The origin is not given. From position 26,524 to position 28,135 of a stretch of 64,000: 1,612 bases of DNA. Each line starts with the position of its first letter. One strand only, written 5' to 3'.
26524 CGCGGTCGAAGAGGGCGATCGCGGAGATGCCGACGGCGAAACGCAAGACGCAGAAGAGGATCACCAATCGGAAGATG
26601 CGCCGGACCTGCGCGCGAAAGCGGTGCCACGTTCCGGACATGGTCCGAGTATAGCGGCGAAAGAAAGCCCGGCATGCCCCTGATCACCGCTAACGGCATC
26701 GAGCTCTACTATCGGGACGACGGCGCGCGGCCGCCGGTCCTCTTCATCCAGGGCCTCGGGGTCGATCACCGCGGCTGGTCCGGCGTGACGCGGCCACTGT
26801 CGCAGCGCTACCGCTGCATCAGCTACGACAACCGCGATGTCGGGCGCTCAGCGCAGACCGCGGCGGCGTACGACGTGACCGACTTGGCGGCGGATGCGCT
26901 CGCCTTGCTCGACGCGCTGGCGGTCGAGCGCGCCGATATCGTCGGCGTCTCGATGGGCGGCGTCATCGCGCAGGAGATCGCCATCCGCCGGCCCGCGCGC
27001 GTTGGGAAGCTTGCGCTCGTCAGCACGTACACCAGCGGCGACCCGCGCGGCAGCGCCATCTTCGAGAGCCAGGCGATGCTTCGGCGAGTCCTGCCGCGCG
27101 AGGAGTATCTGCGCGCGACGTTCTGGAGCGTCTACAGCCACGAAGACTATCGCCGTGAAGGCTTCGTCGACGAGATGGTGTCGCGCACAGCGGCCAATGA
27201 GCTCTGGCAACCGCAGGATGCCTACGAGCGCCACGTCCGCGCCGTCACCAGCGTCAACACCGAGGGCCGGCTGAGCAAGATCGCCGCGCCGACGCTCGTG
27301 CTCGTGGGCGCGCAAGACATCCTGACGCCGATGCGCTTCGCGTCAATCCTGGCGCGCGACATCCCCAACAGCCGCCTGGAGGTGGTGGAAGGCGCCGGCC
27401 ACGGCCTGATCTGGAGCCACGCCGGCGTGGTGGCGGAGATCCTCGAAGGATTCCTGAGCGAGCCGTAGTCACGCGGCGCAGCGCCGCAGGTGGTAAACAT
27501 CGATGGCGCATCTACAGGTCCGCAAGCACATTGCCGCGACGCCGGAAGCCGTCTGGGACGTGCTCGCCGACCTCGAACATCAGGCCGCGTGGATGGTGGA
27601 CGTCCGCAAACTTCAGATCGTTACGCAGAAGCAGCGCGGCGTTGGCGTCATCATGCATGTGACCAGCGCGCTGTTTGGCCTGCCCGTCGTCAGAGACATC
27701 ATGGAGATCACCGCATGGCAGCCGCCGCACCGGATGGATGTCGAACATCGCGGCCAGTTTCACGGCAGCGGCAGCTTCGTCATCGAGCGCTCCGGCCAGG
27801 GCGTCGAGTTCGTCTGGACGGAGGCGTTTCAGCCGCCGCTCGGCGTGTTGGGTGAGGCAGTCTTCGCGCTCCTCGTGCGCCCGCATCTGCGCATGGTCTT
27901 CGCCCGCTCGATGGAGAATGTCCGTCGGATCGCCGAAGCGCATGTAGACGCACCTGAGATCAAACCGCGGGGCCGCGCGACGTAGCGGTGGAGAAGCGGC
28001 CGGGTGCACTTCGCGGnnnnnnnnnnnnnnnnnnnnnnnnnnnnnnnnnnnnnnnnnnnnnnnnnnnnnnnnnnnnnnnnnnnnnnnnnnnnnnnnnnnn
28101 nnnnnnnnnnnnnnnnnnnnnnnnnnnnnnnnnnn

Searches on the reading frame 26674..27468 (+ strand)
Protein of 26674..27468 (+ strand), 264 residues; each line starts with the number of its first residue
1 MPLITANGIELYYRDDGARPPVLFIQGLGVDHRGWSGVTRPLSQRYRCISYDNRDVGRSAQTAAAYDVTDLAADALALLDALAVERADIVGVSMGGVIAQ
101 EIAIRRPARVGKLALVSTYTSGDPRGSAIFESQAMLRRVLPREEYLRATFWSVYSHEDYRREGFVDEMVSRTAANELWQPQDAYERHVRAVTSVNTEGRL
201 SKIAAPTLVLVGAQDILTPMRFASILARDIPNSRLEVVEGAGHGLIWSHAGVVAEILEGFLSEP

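Call 56: search_protein_families(library=pfam, proteins=[window:26674-27468:+], max_evalue=0.001)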
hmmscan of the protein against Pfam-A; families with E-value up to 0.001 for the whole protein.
window:26674-27468:+ (264 aa): 5 families
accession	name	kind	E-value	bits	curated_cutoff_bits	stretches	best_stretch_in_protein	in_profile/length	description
PF00561.26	Abhydrolase_1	-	2.4e-29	103.2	25.8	1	20-249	1-244/245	alpha/beta hydrolase fold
PF12697.13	Abhydrolase_6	-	4.5e-20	73.7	26.3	1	22-255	1-216/217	Alpha/beta hydrolase family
PF12146.15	Hydrolase_4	-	7.3e-14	52.1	27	1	44-246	30-235/239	Serine aminopeptidase, S33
PF08386.16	Abhydrolase_4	-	1.7e-06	28.5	21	1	190-262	22-92/103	TAP-like protein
PF00756.26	Esterase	-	8.8e-05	22.8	22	1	54-186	75-173/251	Putative esterase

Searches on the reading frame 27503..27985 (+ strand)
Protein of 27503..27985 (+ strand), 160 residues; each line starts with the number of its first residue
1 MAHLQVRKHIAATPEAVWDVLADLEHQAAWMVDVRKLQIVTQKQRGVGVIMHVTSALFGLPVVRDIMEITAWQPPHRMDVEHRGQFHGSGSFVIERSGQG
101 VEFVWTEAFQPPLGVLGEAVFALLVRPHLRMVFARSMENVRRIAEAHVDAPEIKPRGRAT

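Call 56: search_protein_families(library=pfam, proteins=[window:27503-27985:+], max_evalue=0.001)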
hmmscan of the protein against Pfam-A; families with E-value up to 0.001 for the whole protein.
window:27503-27985:+ (160 aa): 2 families
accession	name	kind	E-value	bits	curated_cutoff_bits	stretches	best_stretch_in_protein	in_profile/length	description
PF10604.15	Polyketide_cyc2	-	6.4e-19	69.1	27.4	1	1-145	1-142/142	Polyketide cyclase / dehydrase and lipid transport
PF03364.25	Polyketide_cyc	-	0.00092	19.9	23.4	0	10-60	1-46/126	Polyketide cyclase / dehydrase and lipid transport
